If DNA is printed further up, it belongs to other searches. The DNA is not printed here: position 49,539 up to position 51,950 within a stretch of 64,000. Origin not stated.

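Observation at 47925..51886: Self-contained cohesin-dockerin module apparently tethering a GH73 peptidoglycan hydrolase to a membrane anchor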

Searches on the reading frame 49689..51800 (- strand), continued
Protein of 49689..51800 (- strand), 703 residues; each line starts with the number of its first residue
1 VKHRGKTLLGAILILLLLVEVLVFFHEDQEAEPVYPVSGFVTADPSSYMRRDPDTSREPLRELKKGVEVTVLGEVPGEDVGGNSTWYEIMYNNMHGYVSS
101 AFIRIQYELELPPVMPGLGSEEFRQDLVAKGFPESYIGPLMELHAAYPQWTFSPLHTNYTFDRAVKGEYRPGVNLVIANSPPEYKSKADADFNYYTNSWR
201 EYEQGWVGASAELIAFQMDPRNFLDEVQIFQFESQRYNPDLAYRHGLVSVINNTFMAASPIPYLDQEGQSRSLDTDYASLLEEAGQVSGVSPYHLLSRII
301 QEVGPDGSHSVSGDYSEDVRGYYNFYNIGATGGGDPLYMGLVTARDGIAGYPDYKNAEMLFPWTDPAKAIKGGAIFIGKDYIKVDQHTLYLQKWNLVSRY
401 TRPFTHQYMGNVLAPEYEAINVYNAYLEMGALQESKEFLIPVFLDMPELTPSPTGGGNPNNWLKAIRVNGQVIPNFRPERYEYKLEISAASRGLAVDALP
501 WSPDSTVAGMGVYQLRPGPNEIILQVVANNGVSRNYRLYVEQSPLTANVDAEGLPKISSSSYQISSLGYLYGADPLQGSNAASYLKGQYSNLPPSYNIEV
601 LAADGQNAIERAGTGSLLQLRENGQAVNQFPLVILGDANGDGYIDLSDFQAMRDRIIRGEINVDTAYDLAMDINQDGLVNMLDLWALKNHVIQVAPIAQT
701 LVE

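Call 13: find_related_loci(query=A1, collection=genome_contigs, flank=6000)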
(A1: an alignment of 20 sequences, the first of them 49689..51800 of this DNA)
Query A1 (703 aa) in genome_contigs; peptide patterns used: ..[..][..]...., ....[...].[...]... (x = any residue, [..] = any of these).
600 stretches matched a pattern (row limit reached: there are more); 585 encode a relative of the query (tblastn E <= 1e-3); the best 80 are kept; 80 distinct loci.
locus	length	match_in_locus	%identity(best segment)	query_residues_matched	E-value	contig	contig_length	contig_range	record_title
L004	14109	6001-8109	95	1-703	0e+0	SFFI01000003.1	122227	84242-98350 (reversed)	MAG: Clostridiales bacterium isolate W0P39.007 Contig22, whole genome shotgun sequence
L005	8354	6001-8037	90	25-703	0e+0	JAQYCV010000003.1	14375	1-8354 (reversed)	MAG: Clostridiales bacterium isolate SUG1750 k141_188653, whole genome shotgun sequence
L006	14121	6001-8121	57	2-702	0e+0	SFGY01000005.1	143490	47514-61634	MAG: Clostridiales bacterium isolate W0P9.013 Contig26, whole genome shotgun sequence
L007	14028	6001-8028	42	20-699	3e-151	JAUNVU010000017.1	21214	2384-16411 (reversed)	MAG: Eubacteriales bacterium isolate S7A_St_53 NODE_921_length_21214_cov_21.341982, whole genome shotgun sequence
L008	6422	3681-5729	36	29-699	1e-103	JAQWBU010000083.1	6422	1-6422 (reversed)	MAG: Eubacteriales bacterium isolate STF2_227 NODE_41867_length_6422_cov_3.293407_Sandtown_F2, whole genome shotgun sequ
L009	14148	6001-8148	33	12-699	2e-100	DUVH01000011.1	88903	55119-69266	MAG TPA_asm: Clostridiaceae bacterium isolate AS08sgBPME_361 58373_AS08, whole genome shotgun sequence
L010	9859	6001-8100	34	1-699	1e-94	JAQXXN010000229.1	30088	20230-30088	MAG: Thermoflexaceae bacterium isolate SUG1613 k141_8713333, whole genome shotgun sequence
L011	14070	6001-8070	33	34-699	7e-94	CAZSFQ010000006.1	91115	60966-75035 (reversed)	MAG TPA_asm: uncultured Mageeibacillus sp. isolate binchicken_co39_636 genome assembly, contig: NODE_457_length_91115_co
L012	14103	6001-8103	32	1-699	2e-92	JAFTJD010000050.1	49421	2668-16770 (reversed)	MAG: Lachnospiraceae bacterium isolate RGIG3866 Roe_deer_Cecum-1__c432656, whole genome shotgun sequence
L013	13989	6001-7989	32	6-699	3e-92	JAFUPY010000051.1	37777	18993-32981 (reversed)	MAG: Eubacterium sp. isolate RGIG4719 Roe_deer_Rectum.Co__c1124037, whole genome shotgun sequence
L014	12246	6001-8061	32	36-698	2e-90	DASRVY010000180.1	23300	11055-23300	MAG TPA_asm: Bacillota bacterium isolate SMAG_U10218 k141_36904, whole genome shotgun sequence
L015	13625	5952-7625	34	110-699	3e-90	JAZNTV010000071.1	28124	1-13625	MAG: Acutalibacteraceae bacterium isolate T1900044802_TS20190268.MAGScoT_cleanbin_000010 SGB_2718_k141_2602227, whole ge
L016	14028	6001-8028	31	6-699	4e-88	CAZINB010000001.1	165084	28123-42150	MAG TPA_asm: uncultured Faecalimonas sp. isolate SRP350583_co4_257 genome assembly, contig: NODE_23_length_165084_cov_72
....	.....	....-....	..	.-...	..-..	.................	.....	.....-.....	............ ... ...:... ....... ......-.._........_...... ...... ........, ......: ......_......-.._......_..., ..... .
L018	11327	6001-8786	36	6-540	7e-87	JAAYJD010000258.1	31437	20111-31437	MAG: Clostridiaceae bacterium isolate AS10tlH2TH_219 221164_AS10, whole genome shotgun sequence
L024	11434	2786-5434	33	39-703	1e-85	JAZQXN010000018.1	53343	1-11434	MAG: Lachnospiraceae bacterium isolate T1900045161_TC20190155.MAGScoT_cleanbin_000112 SGB_5078_k141_271066, whole genome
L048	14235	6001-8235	38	82-543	8e-77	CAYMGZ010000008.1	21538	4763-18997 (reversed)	MAG TPA_asm: uncultured Lachnospiraceae bacterium isolate SRP287540_co1_107 genome assembly, contig: NODE_2461_length_21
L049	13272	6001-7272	38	122-540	2e-76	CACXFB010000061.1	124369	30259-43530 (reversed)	MAG: uncultured Lachnospiraceae bacterium isolate RUG11200 genome assembly, contig: RUG11200_asm_61, whole genome shotgu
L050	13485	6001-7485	37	54-531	2e-76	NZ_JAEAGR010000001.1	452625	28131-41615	Mobilitalea sibirica strain DSM 26468 seq1, whole genome shotgun sequence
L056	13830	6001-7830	33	79-699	5e-75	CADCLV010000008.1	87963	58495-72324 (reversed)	MAG: Ruminococcaceae bacterium isolate RUG14762 genome assembly, contig: RUG14762_asm_8, whole genome shotgun sequence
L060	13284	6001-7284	36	112-542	1e-74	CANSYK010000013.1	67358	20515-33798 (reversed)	MAG TPA_asm: uncultured bacterium isolate SRR13428092_bin.28_metawrap_v1.3_MAG genome assembly, contig: NODE.285_length_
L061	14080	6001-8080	38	116-542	2e-74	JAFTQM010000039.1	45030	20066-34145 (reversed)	MAG: Lachnospiraceae bacterium isolate RGIG4057 Roe_deer_Cecum.Co__c1035444, whole genome shotgun sequence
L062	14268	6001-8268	37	86-542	2e-74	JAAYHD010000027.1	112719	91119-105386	MAG: Clostridiales bacterium isolate AS09scLD_312 83481_AS09, whole genome shotgun sequence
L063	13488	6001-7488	36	63-538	3e-74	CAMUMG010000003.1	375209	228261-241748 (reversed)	MAG TPA_asm: uncultured Lachnospiraceae bacterium isolate SRR14038239_bin.12_metawrap_v1.3_MAG genome assembly, contig:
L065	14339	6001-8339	36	75-538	1e-73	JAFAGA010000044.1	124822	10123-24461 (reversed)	MAG: Bacillota bacterium isolate OH_SBlB_196 k127_854407, whole genome shotgun sequence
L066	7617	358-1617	37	123-543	1e-73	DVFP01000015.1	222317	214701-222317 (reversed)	MAG TPA_asm: Candidatus Scybalocola faecavium isolate CHK196-3395 CHK196__C94033_L222317_ERR3414591, whole genome shotgu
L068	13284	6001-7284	37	112-538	2e-73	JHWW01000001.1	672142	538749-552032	Lachnospiraceae bacterium V9D3004 T524DRAFT_scaffold00001.1_C, whole genome shotgun sequence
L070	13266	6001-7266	37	118-542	6e-73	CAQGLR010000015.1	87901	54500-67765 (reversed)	MAG TPA_asm: uncultured Lachnospiraceae bacterium isolate MGBC125166 genome assembly, contig: MGBC125166.15, whole genom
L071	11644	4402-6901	35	36-567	4e-73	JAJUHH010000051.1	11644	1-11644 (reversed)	MAG: Clostridiales bacterium isolate bin59 k141_855642_length_11644_cov_13.0000, whole genome shotgun sequence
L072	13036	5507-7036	35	29-540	6e-73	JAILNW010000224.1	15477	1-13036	MAG: Lachnospiraceae bacterium isolate RUI290 k141_10874689_flag=1_multi=11.0000_len=15477, whole genome shotgun sequenc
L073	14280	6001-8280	35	80-547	7e-73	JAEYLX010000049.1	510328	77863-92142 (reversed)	MAG: Bacillota bacterium isolate OH_HFB_53 k127_2136017, whole genome shotgun sequence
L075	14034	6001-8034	38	117-540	1e-72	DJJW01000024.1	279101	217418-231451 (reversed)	MAG TPA_asm: Lachnoclostridium sp. UBA6558 UBA6558_contig_162, whole genome shotgun sequence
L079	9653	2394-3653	39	122-538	3e-72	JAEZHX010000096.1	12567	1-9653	MAG: Bacillota bacterium isolate OH_CDB_153 k127_1104743, whole genome shotgun sequence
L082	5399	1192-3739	35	25-538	8e-72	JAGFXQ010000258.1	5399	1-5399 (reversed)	MAG: Bacillota bacterium isolate CTSoil_066 scaffold_25129, whole genome shotgun sequence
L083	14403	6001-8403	35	63-540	1e-71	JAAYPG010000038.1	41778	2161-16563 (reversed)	MAG: Clostridiales bacterium isolate AS22ysBPME_171 25084_AS22, whole genome shotgun sequence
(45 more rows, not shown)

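Call 21: search_protein_families(library=pfam, proteins=[L048:7525-8772:+, L049:7380-8615:+, L050:7889-9127:+, L060:7330-8679:+, L062:7552-8757:+, L065:7632-8870:+, L068:7381-8682:+, L070:7345-8718:+, L073:7546-8766:+, L075:7324-8547:+], max_evalue=0.1)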
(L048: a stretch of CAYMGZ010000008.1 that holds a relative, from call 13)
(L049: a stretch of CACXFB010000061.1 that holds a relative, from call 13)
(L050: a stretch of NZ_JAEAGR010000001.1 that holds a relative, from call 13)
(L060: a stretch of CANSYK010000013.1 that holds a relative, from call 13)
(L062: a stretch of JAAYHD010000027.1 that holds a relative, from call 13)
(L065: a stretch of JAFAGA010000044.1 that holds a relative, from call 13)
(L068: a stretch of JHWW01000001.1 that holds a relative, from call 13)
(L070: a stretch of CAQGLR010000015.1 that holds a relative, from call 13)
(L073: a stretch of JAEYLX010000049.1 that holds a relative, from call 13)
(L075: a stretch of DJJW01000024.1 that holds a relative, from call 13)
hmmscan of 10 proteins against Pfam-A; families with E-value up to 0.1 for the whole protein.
L048:7525-8772:+ (416 aa): 1 family
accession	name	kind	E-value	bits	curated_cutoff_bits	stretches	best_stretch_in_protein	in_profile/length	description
PF12733.13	Cadherin-like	-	3.4e-09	37.5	24.2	1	163-241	3-88/89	Cadherin-like beta sandwich domain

L049:7380-8615:+ (412 aa): 4 families
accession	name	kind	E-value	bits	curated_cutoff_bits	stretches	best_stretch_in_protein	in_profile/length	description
PF12733.13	Cadherin-like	-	1e-09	39.1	24.2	1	167-242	6-87/89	Cadherin-like beta sandwich domain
PF13584.12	BatD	-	0.0034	18.4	24.1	1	41-125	4-73/92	BatD DUF11 like domain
PF07907.16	YibE_F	-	0.039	13.9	27.2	1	372-411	70-109/241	YibE/F-like protein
PF21061.3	Reovirus_L2_7th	-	0.085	13.3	27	0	300-339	46-85/99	Reovirus core-spike protein lambda-2 (L2), 7th domain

L050:7889-9127:+ (413 aa): 2 families
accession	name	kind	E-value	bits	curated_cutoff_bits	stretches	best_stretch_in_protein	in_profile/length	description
PF12733.13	Cadherin-like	-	9.8e-08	32.8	24.2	1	161-240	3-89/89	Cadherin-like beta sandwich domain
PF11857.13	DUF3377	-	0.0082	16.5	26.5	1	358-406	8-56/72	Domain of unknown function (DUF3377)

L060:7330-8679:+ (450 aa): 2 families
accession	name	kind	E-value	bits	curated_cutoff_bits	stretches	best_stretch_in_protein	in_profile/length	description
PF12733.13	Cadherin-like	-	2.5e-07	31.5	24.2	1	231-300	8-87/89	Cadherin-like beta sandwich domain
PF17497.7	DUF5432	-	0.092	13.3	27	0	65-90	30-52/74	Family of unknown function (DUF5432)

L062:7552-8757:+ (402 aa): 4 families
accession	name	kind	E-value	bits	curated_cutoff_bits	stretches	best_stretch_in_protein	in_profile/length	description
PF12733.13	Cadherin-like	-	9.7e-12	45.6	24.2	1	159-239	1-88/89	Cadherin-like beta sandwich domain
PF00963.24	Cohesin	-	0.0019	18.8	24.1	1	39-87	10-71/139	Cohesin domain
PF19077.6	Big_13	-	0.026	15.5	27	1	180-233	39-93/102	Bacterial Ig-like domain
PF11857.13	DUF3377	-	0.044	14.2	26.5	0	361-394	14-49/72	Domain of unknown function (DUF3377)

L065:7632-8870:+ (413 aa): 1 family
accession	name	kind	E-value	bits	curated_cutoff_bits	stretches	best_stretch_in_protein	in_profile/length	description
PF12733.13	Cadherin-like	-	1.1e-08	35.9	24.2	1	160-238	1-86/89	Cadherin-like beta sandwich domain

L068:7381-8682:+ (434 aa): 2 families
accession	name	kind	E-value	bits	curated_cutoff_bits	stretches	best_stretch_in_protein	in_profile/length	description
PF12733.13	Cadherin-like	-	3.9e-09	37.3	24.2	1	187-258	6-89/89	Cadherin-like beta sandwich domain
PF18565.7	Glyco_hydro2_C5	-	0.078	13.3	32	0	126-154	21-49/103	Glycoside hydrolase family 2 C-terminal domain 5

L070:7345-8718:+ (458 aa): 1 family
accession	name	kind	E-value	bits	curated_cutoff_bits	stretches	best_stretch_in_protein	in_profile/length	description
PF12733.13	Cadherin-like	-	6.5e-07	30.1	24.2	1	219-291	2-86/89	Cadherin-like beta sandwich domain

L073:7546-8766:+ (407 aa): 1 family
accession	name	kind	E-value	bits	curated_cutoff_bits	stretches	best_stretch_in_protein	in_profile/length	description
PF12733.13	Cadherin-like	-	3.3e-09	37.5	24.2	1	161-240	2-88/89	Cadherin-like beta sandwich domain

L075:7324-8547:+ (408 aa): 3 families
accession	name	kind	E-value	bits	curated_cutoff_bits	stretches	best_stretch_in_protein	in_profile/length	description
PF12733.13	Cadherin-like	-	6.9e-10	39.7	24.2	1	160-239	2-88/89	Cadherin-like beta sandwich domain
PF19765.4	DUF6252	-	0.0023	18.6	27.2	1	200-290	25-111/124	Family of unknown function (DUF6252)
PF19044.6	P-loop_TraG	-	0.098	11.7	25.8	0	200-260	337-397/413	TraG P-loop domain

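Call 22: search_protein_families(library=pfam, proteins=[L048:4237-7437:+, L049:4558-7284:+, L050:4795-7521:+, L060:5080-7293:+, L062:4750-7443:+, L065:4756-7443:+, L068:5056-7299:+, L070:5017-7269:+, L073:4666-7416:+, L075:4654-7299:+], max_evalue=0.01)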
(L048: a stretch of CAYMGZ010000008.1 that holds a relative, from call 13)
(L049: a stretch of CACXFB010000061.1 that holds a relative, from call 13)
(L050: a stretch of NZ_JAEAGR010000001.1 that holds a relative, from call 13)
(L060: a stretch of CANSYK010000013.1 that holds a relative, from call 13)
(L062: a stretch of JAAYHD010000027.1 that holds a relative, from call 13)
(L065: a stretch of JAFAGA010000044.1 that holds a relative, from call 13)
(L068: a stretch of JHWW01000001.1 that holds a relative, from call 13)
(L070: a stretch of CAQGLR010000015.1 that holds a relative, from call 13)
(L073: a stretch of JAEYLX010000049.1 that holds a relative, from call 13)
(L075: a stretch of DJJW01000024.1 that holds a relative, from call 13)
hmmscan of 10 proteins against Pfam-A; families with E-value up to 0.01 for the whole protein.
L048:4237-7437:+ (1067 aa): 5 families
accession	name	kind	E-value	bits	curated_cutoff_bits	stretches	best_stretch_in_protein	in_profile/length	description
PF08239.17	SH3_3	-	6.8e-27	93.9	27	3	329-387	2-54/54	Bacterial SH3 domain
PF12733.13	Cadherin-like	-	4.8e-06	27.4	24.2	1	980-1065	2-88/89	Cadherin-like beta sandwich domain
PF00018.34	SH3_1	-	3.4e-05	23.8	22.9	0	70-98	8-37/48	SH3 domain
PF06347.19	SH3_4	-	0.00021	21.4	24.1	0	144-177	2-35/56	Bacterial SH3 domain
PF07653.23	SH3_2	-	0.0058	16.7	21.8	0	78-104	18-44/55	Variant SH3 domain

L049:4558-7284:+ (909 aa): 3 families
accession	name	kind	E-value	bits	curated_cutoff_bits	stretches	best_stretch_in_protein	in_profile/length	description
PF08239.17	SH3_3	-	1.1e-20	74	27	3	67-127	2-54/54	Bacterial SH3 domain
PF12733.13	Cadherin-like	-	2e-07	31.8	24.2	1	826-908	1-89/89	Cadherin-like beta sandwich domain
PF18300.7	DUF5604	-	9.1e-06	26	25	0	279-311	22-54/58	Domain of unknown function (DUF5604)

L050:4795-7521:+ (909 aa): 5 families
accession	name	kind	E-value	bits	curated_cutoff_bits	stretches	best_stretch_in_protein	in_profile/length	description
PF08239.17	SH3_3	-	1.3e-21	76.9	27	3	150-207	2-53/54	Bacterial SH3 domain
PF12733.13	Cadherin-like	-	2.8e-05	24.9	24.2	1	835-909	3-89/89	Cadherin-like beta sandwich domain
PF13457.12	GW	-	0.00032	21.8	21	0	225-277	10-66/76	GW (Gly-Tryp) dipeptide domain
PF06347.19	SH3_4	-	0.0021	18.2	24.1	0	151-171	5-25/56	Bacterial SH3 domain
PF06059.17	DUF930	-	0.0067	17.4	25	0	248-276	44-72/99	Domain of Unknown Function (DUF930)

L060:5080-7293:+ (738 aa): 3 families
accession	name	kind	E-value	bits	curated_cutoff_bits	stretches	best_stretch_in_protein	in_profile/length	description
PF08239.17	SH3_3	-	6.2e-13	49.2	27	1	46-106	2-54/54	Bacterial SH3 domain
PF12733.13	Cadherin-like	-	2.1e-07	31.7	24.2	1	672-736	14-89/89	Cadherin-like beta sandwich domain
PF16371.11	MetallophosN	-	0.0013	19.4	35.6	1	65-122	11-67/77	N terminal of Calcineurin-like phosphoesterase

L062:4750-7443:+ (898 aa): 2 families
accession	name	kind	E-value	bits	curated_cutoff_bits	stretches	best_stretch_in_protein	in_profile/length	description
PF08239.17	SH3_3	-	3.6e-18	65.9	27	2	153-212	2-54/54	Bacterial SH3 domain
PF12733.13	Cadherin-like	-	4.8e-07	30.6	24.2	1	814-898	3-89/89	Cadherin-like beta sandwich domain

L065:4756-7443:+ (896 aa): 4 families
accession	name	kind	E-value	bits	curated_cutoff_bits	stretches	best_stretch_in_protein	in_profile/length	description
PF08239.17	SH3_3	-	1.7e-22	79.8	27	2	157-216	1-54/54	Bacterial SH3 domain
PF12733.13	Cadherin-like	-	3.2e-08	34.3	24.2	1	821-895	3-89/89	Cadherin-like beta sandwich domain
PF13457.12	GW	-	8.4e-07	30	21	0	410-443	40-73/76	GW (Gly-Tryp) dipeptide domain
PF05887.16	Trypan_PARP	-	0.0003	21.2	100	0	290-359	47-114/134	Procyclic acidic repetitive protein (PARP)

L068:5056-7299:+ (748 aa): 3 families
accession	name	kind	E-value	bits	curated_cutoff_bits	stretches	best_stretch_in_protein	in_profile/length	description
PF08239.17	SH3_3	-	2.7e-11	43.9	27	1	57-118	1-53/54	Bacterial SH3 domain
PF13385.13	Laminin_G_3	-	0.0046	17.6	27.6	0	86-139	69-124/151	Concanavalin A-like lectin/glucanases superfamily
PF00018.34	SH3_1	-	0.006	16.6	22.9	0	235-285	3-48/48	SH3 domain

L070:5017-7269:+ (751 aa): 2 families
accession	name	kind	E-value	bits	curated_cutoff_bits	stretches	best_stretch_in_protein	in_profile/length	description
PF12733.13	Cadherin-like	-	3.5e-08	34.2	24.2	1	689-751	16-89/89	Cadherin-like beta sandwich domain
PF08239.17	SH3_3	-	1.1e-07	32.3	27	1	45-104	3-54/54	Bacterial SH3 domain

L073:4666-7416:+ (917 aa): 2 families
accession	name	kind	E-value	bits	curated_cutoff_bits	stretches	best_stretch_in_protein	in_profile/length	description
PF08239.17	SH3_3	-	3e-12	47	27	2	42-102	1-53/54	Bacterial SH3 domain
PF12733.13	Cadherin-like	-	3.3e-08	34.3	24.2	1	842-915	3-88/89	Cadherin-like beta sandwich domain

L075:4654-7299:+ (882 aa): 3 families
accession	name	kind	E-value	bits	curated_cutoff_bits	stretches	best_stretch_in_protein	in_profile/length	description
PF08239.17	SH3_3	-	4.8e-24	84.7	27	2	146-204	2-54/54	Bacterial SH3 domain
PF12733.13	Cadherin-like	-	2.4e-06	28.3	24.2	1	807-877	8-89/89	Cadherin-like beta sandwich domain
PF06347.19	SH3_4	-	0.00015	21.9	24.1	0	44-86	4-40/56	Bacterial SH3 domain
